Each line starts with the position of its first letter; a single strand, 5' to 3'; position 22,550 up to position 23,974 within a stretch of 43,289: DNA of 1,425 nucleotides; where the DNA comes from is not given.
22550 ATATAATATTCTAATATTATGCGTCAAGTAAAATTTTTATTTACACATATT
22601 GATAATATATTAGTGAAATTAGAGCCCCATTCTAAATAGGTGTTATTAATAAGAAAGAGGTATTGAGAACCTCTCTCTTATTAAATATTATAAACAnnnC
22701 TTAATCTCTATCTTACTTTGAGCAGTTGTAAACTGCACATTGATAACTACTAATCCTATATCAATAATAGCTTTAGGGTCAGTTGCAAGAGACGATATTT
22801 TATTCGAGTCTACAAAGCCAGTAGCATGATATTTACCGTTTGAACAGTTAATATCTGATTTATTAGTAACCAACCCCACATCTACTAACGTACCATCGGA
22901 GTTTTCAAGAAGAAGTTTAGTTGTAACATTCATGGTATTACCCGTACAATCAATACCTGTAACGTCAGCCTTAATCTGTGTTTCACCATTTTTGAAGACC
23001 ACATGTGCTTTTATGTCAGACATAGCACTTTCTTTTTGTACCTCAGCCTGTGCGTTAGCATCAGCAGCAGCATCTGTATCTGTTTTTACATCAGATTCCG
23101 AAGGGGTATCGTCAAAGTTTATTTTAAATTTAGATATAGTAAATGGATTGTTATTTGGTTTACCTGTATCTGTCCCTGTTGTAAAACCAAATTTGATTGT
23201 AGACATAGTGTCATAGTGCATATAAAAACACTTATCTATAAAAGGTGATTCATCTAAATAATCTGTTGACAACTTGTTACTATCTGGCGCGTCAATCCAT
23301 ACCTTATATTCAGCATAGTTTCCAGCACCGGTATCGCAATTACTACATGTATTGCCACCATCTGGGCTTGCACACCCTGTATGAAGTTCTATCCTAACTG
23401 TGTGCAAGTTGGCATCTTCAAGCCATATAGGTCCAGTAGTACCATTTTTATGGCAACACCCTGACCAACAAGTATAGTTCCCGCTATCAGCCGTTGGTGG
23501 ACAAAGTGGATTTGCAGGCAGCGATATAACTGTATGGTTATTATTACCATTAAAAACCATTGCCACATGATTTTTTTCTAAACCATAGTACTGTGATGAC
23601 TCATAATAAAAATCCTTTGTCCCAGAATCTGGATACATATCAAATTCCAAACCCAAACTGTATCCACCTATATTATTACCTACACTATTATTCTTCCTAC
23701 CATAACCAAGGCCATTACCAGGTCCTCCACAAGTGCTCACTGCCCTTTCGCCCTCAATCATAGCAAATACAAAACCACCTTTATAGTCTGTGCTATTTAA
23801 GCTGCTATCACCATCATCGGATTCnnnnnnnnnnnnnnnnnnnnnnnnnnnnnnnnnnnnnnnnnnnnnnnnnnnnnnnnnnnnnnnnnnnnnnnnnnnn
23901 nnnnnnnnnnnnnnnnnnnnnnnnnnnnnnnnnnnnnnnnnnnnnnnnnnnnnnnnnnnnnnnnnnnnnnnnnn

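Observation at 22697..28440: Type-IV-pilin locus encoding a giant modular pilin with an L-type lectin module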

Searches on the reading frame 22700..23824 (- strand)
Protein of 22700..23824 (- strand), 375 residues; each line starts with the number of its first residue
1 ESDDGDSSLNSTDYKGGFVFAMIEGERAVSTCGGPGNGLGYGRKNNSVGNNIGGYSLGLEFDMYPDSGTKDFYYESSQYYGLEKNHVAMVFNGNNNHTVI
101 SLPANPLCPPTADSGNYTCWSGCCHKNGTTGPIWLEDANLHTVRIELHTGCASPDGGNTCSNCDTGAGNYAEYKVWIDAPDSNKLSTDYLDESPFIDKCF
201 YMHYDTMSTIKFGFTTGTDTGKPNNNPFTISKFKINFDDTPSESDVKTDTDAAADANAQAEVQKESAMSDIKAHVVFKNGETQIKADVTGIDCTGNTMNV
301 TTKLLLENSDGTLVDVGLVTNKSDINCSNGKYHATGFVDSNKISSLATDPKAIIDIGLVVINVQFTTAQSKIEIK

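Call 15: find_homologous_proteins(query=window:22700-23824:-, max_evalue=0.001)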
Query window:22700-23824:- (375 aa): 1 proteins with E <= 0.001 among 2336 candidates.
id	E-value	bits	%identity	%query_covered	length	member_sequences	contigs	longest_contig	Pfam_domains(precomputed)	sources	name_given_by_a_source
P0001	2.0e-100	355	65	62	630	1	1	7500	-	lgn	-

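Call 17: find_encoding_contigs(protein=P0001, flank=10000)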
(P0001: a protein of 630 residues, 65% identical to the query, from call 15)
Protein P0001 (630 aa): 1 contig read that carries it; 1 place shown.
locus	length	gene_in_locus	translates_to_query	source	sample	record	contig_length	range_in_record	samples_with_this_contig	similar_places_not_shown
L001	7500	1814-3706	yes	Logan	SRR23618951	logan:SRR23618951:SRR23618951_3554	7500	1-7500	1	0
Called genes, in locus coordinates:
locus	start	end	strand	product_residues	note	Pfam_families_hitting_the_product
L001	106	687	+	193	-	PF07963:N_methyl (weak)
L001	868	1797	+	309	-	PF07963:N_methyl (weak)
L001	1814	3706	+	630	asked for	-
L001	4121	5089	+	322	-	PF00989:PAS, PF13426:PAS_9, PF00990:GGDEF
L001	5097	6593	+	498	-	PF13487:HD_5, PF01966:HD (weak), PF07238:PilZ (weak)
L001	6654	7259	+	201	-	PF01206:TusA, PF02635:DsrE (faint)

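Call 21: find_related_loci(query=A1, collection=genome_contigs, flank=10000)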
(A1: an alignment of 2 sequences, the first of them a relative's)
Query A1 (630 aa) in genome_contigs; peptide patterns used: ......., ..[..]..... (x = any residue, [..] = any of these).
217 stretches matched a pattern, but none encodes a relative of the query by tblastn (E <= 1e-3).

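Call 23: find_related_loci(query=A1, collection=metagenome_contigs, flank=10000)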
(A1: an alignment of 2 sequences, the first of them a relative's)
Query A1 (630 aa) in metagenome_contigs; peptide patterns used: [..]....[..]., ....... (x = any residue, [..] = any of these).
181 stretches matched a pattern; 1 encode a relative of the query (tblastn E <= 1e-3); 1 distinct loci.
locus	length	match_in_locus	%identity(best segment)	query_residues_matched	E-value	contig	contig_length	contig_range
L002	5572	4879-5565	30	91-291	4e-12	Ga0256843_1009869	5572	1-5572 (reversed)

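Call 29: search_protein_families(library=pfam, proteins=[P0001], max_evalue=10)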
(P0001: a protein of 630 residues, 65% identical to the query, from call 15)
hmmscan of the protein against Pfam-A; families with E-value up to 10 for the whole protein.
P0001 (630 aa): 0 families

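Call 31: search_protein_representatives(protein=P0001)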
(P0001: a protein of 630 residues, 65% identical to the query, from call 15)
Query: 630 residues. Proteins with E-value up to 0.001 (for the whole library): 256; up to 1e-10: 159; up to 1e-30: 27. The best 150 are listed.
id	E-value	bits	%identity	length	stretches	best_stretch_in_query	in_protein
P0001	0.0e+00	1463.2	100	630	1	1-630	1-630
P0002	2.4e-236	802.7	60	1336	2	14-399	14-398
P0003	3.0e-75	270.5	40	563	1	28-627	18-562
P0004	1.0e-72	262.2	41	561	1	26-621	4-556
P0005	5.1e-64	233.4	38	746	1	21-628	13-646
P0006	1.1e-58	215.8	42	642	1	20-625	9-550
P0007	6.9e-54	199.9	37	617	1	17-625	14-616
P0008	9.1e-52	192.9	37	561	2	24-272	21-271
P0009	1.2e-49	186.0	38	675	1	25-627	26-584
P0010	3.9e-47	177.6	38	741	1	22-625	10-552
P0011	5.1e-44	167.4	37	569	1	15-626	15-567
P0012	1.4e-43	165.9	32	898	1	17-623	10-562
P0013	8.6e-42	160.0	35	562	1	23-609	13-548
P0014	2.2e-40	155.3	33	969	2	39-623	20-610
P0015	1.6e-39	152.5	34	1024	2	16-585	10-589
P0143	2.9e-12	62.5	31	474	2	312-603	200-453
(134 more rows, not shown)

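Call 41: find_encoding_contigs(protein=P0143, flank=10000, max_places=2)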
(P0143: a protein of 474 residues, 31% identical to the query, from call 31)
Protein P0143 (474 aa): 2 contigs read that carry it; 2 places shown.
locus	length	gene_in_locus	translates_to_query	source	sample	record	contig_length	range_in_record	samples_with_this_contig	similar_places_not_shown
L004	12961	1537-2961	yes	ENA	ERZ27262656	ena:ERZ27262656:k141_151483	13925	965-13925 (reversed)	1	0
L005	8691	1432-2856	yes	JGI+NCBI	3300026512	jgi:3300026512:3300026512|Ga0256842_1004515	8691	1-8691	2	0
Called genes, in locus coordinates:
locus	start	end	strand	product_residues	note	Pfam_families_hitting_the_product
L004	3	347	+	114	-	?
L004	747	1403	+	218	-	-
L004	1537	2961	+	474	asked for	-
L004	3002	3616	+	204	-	-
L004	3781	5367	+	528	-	PF13191:AAA_16, PF00004:AAA (faint), PF13401:AAA_22, PF01471:PG_binding_1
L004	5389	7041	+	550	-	PF05157:MshEN, PF00437:T2SSE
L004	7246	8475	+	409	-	PF00482:T2SSF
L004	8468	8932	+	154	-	-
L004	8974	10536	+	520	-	-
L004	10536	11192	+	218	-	-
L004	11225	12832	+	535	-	PF00263:Secretin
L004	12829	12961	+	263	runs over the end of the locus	PF13181:TPR_8 (faint), PF24575:TPR_Slam (weak), PF00515:TPR_1 (faint), PF07719:TPR_2 (faint), PF13174:TPR_6 (faint), PF13428:TPR_14 (faint), PF13432:TPR_16, PF14559:TPR_19, +2 more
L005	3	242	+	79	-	?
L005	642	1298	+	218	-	-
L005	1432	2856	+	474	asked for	-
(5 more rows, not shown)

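Call 55: predict_structure(alignment_id=A3)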
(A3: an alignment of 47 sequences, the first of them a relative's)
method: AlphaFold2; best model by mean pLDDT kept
length: 630 residues; sequences in the alignment: 47
mean_pLDDT: 84.0   pTM: 0.62
mean pLDDT of the five models: 84.0, 83.8, 82.6, 81.9, 81.9
residues with pLDDT >= 90: 330; 70-90: 179; 50-70: 81; < 50: 40
segments of 3 or more residues with pLDDT < 50: 1-21, 293-301, 343-346, 543-545
pLDDT, mean of each block of 10 residues (from residue 1): 42 43 74 88 90 97 96 93 96 97 89 93 97 96 97 97 96 70 83 88 90 93 94 97 96 80 96 92 86 47 78 86 81 93 56 92 92 93 96 87 93 77 84 77 90 57 59 83 73 67 65 72 92 92 59 80 95 93 89 89 85 91 81
secondary structure, 60 per line:
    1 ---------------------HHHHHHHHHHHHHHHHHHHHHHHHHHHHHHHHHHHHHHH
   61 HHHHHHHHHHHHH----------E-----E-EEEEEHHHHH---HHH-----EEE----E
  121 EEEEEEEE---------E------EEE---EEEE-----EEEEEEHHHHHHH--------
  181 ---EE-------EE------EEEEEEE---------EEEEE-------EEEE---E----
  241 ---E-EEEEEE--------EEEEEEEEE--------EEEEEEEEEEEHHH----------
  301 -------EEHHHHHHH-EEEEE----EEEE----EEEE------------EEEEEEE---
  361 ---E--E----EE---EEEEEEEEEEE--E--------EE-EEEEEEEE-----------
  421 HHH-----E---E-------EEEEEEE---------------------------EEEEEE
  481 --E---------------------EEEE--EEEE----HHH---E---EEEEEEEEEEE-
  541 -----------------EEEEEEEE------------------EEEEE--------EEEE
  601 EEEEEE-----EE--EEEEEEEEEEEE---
elements in order: H22-73 E92-96 H97-101 E113-115 E120-128 E145-147 E151-154 E160-165 H166-172 E201-207 E217-221 E229-232 E246-251 E260-268 E277-287 H310-316 E318-322 E327-330 E335-338 E351-357 E377-387 E402-409 E441-447 E475-480 E505-508 E511-514 E529-539 E558-565 E584-588 E597-606 E616-627

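Call 58: fold_search(model_id=the predicted structure, library=pdb)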
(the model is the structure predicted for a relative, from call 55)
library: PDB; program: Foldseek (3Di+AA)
matches with E <= 10: 883; with E <= 0.001: 62
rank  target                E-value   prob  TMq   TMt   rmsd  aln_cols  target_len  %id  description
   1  4xtm                  4.6e-08  1.00  0.26  0.62   6.9       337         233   13  Crystal structure of a recombinant Vatairea macrocarpa seed lectin complexed with GalNAc (released 2016-01-27)
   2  4xxa_A                4.9e-08  1.00  0.26  0.62   7.2       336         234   13  Crystal structure of a recombinant Vatairea macrocarpa seed lectin (released 2016-01-27)
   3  4wv8_D                2.6e-07  1.00  0.26  0.60   6.8       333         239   13  Crystal structure of a recombinant Vatairea macrocarpa seed lectin complexed with lactose (released 2016-01-27)
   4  4m3c_A                3.6e-07  1.00  0.27  0.59   7.0       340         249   13  Structure of a binary complex between homologous tetrameric legume lectins from Butea monosperma and Spatholobus parvi (released 2013-09-18)
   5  1lu1_A                4.5e-07  1.00  0.29  0.65   5.6       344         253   11  THE STRUCTURE OF THE DOLICHOS BIFLORUS SEED LECTIN IN COMPLEX WITH THE FORSSMAN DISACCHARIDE (released 1998-12-09)
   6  1g7y_A                5.6e-07  1.00  0.29  0.65   5.6       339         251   12  THE CRYSTAL STRUCTURE OF THE 58KD VEGETATIVE LECTIN FROM THE TROPICAL LEGUME DOLICHOS BIFLORUS (released 2000-11-29)
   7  1fny                  5.6e-07  1.00  0.26  0.61   7.3       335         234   12  LEGUME LECTIN OF THE BARK OF ROBINIA PSEUDOACACIA. (released 2001-08-24)
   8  1g7y_E                6.3e-07  1.00  0.29  0.64   6.0       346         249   13  THE CRYSTAL STRUCTURE OF THE 58KD VEGETATIVE LECTIN FROM THE TROPICAL LEGUME DOLICHOS BIFLORUS (released 2000-11-29)
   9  4m3c_B                7.1e-07  1.00  0.26  0.59   7.3       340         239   14  Structure of a binary complex between homologous tetrameric legume lectins from Butea monosperma and Spatholobus parvi (released 2013-09-18)
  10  3usu_B                7.5e-07  1.00  0.26  0.60   7.0       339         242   13  Crystal structure of Butea monosperma seed lectin (released 2012-01-04)
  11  5kxd_A                8.3e-07  1.00  0.27  0.64   6.7       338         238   13  Wisteria floribunda lectin in complex with GalNAc(beta1-4)GlcNAc (LacdiNAc) at pH 6.5 (released 2016-09-14)
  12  4wv8_B                8.3e-07  1.00  0.26  0.61   7.4       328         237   13  Crystal structure of a recombinant Vatairea macrocarpa seed lectin complexed with lactose (released 2016-01-27)
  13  4wv8_C                8.3e-07  1.00  0.25  0.59   7.2       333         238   14  Crystal structure of a recombinant Vatairea macrocarpa seed lectin complexed with lactose (released 2016-01-27)
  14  4m00_A                8.3e-07  1.00  0.27  0.33   7.8       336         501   11  Crystal structure of the ligand binding region of staphylococcal adhesion SraP (released 2014-06-18)
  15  1gnz                  8.8e-07  1.00  0.27  0.66   6.0       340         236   13  LECTIN I-B4 FROM GRIFFONIA SIMPLICIFOLIA (GS I-B4)METAL FREE FORM (released 2001-11-29)
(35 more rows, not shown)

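Call 95: search_protein_families(library=ncbifam, proteins=[L004:3781-5367:+, L004:5389-7041:+, L004:7246-8475:+, L004:8468-8932:+, L004:8974-10536:+, L004:10536-11192:+, L004:11225-12832:+, L004:747-1403:+, L004:2987-3616:+], max_evalue=0.00001)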
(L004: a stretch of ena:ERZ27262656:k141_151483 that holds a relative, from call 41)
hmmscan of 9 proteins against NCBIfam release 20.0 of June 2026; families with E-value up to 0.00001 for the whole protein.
L004:3781-5367:+ (528 aa): 4 families
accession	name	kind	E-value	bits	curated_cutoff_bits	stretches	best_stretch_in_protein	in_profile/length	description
TIGR03015.1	pepcterm_ATPase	hypoth_equivalog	1.4e-60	205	324.5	1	9-267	7-266/269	XrtA/PEP-CTERM system-associated ATPase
TIGR02869.1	spore_SleB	equivalog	1e-09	38.5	236.5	1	462-514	13-65/201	spore cortex-lytic enzyme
TIGR03979.1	His_Ser_Rich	equivalog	4.1e-08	33.4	121.65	1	462-512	131-181/190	His-Xaa-Ser repeat protein HxsA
NF004786.0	PRK06132.1-3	equivalog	7.3e-06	25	329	0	461-503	219-261/418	hypothetical protein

L004:5389-7041:+ (550 aa): 18 families
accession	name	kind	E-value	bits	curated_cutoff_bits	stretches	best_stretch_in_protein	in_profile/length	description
TIGR02538.1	type_IV_pilB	equivalog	7.5e-123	411.1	675.65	1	7-543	2-562/564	type IV-A pilus assembly ATPase PilB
TIGR02533.1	type_II_gspE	equivalog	3.4e-122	408.6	630.25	1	86-542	11-485/486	type II secretion system ATPase GspE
NF007755.0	PRK10436.1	equivalog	3.1e-105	352.5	617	1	92-546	22-462/465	type II secretion system protein GspE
NF053534.1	T4PilAsmATPsTfpB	equivalog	3.7e-99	332.7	850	1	45-543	62-582/584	type IV pilus assembly ATPase TfpB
NF041000.1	ATPase_ComGA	equivalog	4.2e-69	232.5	300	1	176-439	3-266/267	competence type IV pilus ATPase ComGA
TIGR01420.1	pilT_fam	subfamily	2.6e-44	151.9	319.1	1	176-440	5-270/343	PilT/PilU family type 4a pilus ATPase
TIGR02525.1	plasmid_TraJ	equivalog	3.9e-19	68.8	368.3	1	302-416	149-270/372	plasmid transfer ATPase TraJ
TIGR02524.1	dot_icm_DotB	equivalog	1.6e-16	60.5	463.3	1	300-441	132-288/358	Dot/Icm type IV secretion system ATPase DotB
NF053729.1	c-di-GMP_motif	domain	8.3e-16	57.5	38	1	6-58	1-53/53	cyclic di-GMP-binding domain-containing protein, MshE-related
NF008411.1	PRK11234.1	equivalog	3.8e-12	45.4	1170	1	7-140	484-616/723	cyclic di-3',5'-guanylate-activated glycosyltransferase NfrB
NF058587.1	archaellum_moto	equivalog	2e-11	43.3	550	1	305-418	278-396/527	archaellum flagellar ATPase motor FlaI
NF012033.0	PRK15489.1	equivalog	2.6e-11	42.4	537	1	4-136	490-622/703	glycosyl transferase family protein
TIGR03819.1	heli_sec_ATPase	hypoth_equivalog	4.1e-10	39.4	373.15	1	260-420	135-302/340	TadA family conjugal transfer-associated ATPase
NF053672.1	bindosome_BasE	exception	8.2e-10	38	1000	1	304-434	272-408/512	bindosome assembly system ATPase subunit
TIGR02782.1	TrbB_P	equivalog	5.5e-09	35.7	304.55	1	305-430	139-268/303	P-type conjugative transfer ATPase TrbB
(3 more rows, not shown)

L004:7246-8475:+ (409 aa): 6 families
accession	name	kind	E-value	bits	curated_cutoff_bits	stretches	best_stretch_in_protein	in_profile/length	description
TIGR02120.1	GspF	equivalog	4.8e-80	269.7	424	1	4-406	1-400/401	type II secretion system inner membrane protein GspF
NF052607.1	T4PiliAsmPilCThrm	equivalog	5.2e-68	230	700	1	1-407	1-404/406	type IV pilus assembly protein PilC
NF007861.0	PRK10573.1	equivalog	7e-62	209.7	401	1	54-405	45-396/401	protein transport protein HofC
NF052606.1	T4PiliAsmPilCMyx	equivalog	5.4e-58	196.8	700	1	61-407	73-418/419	type IV pilus assembly protein PilC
NF047826.1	T3SSXpsF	equivalog_domain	1.2e-53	182.4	650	1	1-407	1-404/405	type II secretion system protein XpsF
NF041012.2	T4P_ComGB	equivalog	3.6e-32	112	240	1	71-404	4-331/332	competence type IV pilus assembly protein ComGB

L004:8468-8932:+ (154 aa): 0 families

L004:8974-10536:+ (520 aa): 0 families

L004:10536-11192:+ (218 aa): 0 families

L004:11225-12832:+ (535 aa): 9 families
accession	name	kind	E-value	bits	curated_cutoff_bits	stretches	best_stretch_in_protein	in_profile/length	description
TIGR02519.1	pilus_MshL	equivalog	6.7e-71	238.6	250.2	1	231-534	1-290/290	pilus (MSHA type) biogenesis protein MshL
TIGR02515.1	IV_pilus_PilQ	subfamily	3.7e-45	154.7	284.35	1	86-534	3-427/428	type IV pilus secretin PilQ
TIGR02517.1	type_II_gspD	equivalog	9.6e-42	143.2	351.35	1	189-534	291-590/600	type II secretion system secretin GspD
TIGR02516.1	type_III_yscC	equivalog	8.8e-33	113.5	238.45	1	235-534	205-461/463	type III secretion system outer membrane ring subunit SctC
NF010083.0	PRK13568.1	equivalog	3.5e-26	92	554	1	345-533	240-416/419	DNA uptake porin HofQ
TIGR02520.1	pilus_B_mal_scr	equivalog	8e-26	90.7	287.65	1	122-499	121-482/513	PilN family type IVB pilus formation outer membrane protein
NF042912.1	Amuc_1098_fam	equivalog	3.5e-24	84.9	750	2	405-534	644-796/805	Amuc_1098 family type IV pilus outer membrane protein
NF011873.0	PRK15346.1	equivalog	9.4e-18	64.1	524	1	344-528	316-489/499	EscC/YscC/HrcC family type III secretion system outer membrane ring protein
NF007851.2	PRK10560.1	exception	3.5e-17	62.3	598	1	345-534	232-409/412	DNA uptake porin HofQ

L004:747-1403:+ (218 aa): 0 families

L004:2987-3616:+ (209 aa): 1 family
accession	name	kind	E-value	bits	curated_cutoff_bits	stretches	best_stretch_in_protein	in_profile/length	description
TIGR01710.1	typeII_sec_gspG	equivalog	8.5e-09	35.5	88.85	1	12-110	1-104/134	type II secretion system major pseudopilin GspG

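Call 99: find_homologous_proteins(query=A3, max_evalue=1e-10)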
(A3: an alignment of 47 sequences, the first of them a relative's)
Query A3 (47 sequences) (630 aa, profile of the alignment): 10 proteins with E <= 1e-10 among 8000 candidates.
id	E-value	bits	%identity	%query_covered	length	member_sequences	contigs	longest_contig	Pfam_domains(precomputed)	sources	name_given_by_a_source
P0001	8.5e-182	625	100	100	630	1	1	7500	-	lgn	-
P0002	1.8e-172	594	56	61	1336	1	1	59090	-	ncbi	-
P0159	3.4e-108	381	41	6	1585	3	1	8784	PF07495.20,PF26182.1,PF22352.3,PF17963.8,PF19116.7,PF24908.1,PF05345.19,PF20164.5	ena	-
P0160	2.1e-88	316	31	35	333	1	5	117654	-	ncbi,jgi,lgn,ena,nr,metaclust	ncbi:MAG: hypothetical protein A2Z82_00050 [Nitrospirae bacterium GWA2_46_11]|nr:MAG: hypothetical p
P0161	8.8e-74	268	33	31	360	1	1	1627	PF07963.18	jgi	jgi:prepilin-type N-terminal cleavage/methylation domain-containing protein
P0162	6.9e-66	242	23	39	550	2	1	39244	-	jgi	jgi:type II secretory pathway pseudopilin PulG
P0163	8.0e-30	122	-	-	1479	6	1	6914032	PF07495.20,PF22352.3,PF13573.13,PF17963.8,PF01833.31,PF17892.8,PF03797.26,PF24908.1,PF05345.19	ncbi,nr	ncbi:MAG: putative Ig domain-containing protein [Candidatus Pseudomonas colombiensis]|nr:MAG: putati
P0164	1.6e-25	108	36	6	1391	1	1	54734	PF07495.20,PF22352.3,PF17963.8,PF01833.31,PF17892.8,PF03797.26,PF24908.1,PF05345.19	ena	-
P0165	4.2e-21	94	42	6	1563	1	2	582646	PF07495.20,PF17963.8,PF01833.31,PF17892.8,PF03797.26,PF24908.1,PF05345.19,PF20164.5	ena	-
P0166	3.5e-14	71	48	3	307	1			PF26182.1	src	-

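Call 100: find_encoding_contigs(protein=P0160, flank=10000, max_places=2)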
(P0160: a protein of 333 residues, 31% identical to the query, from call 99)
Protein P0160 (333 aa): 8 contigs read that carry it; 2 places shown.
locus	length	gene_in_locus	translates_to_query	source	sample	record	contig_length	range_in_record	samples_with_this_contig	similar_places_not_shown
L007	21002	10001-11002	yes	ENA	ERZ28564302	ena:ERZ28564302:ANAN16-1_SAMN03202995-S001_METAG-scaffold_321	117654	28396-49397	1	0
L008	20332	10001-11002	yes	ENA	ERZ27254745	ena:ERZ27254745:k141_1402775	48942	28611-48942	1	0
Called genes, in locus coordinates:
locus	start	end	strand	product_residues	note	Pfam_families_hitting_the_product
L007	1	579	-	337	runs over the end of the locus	PF08240:ADH_N, PF16912:Glu_dehyd_C, PF00107:ADH_zinc_N, PF13602:ADH_zinc_N_2 (weak)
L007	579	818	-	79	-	-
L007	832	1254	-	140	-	PF01475:FUR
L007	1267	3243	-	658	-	PF01926:MMR_HSR1, PF02421:FeoB_N, PF17910:FeoB_Cyto, PF07670:Gate, PF07664:FeoB_C, PF07670:Gate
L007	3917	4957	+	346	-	PF01520:Amidase_3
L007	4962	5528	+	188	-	PF10646:Germane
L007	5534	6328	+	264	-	PF01177:Asp_Glu_race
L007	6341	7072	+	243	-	PF01138:RNase_PH, PF03725:RNase_PH_C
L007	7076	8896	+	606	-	PF06480:FtsH_ext, PF00004:AAA, PF17862:AAA_lid_3, PF01434:Peptidase_M41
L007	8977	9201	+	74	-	-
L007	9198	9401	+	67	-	PF10130:PIN_2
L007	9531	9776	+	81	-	PF21748:UPF0150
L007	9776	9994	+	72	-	PF07927:HicA_toxin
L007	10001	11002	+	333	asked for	-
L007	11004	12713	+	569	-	PF00139:Lectin_legB (weak)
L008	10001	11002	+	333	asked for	-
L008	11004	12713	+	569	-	PF00139:Lectin_legB (weak)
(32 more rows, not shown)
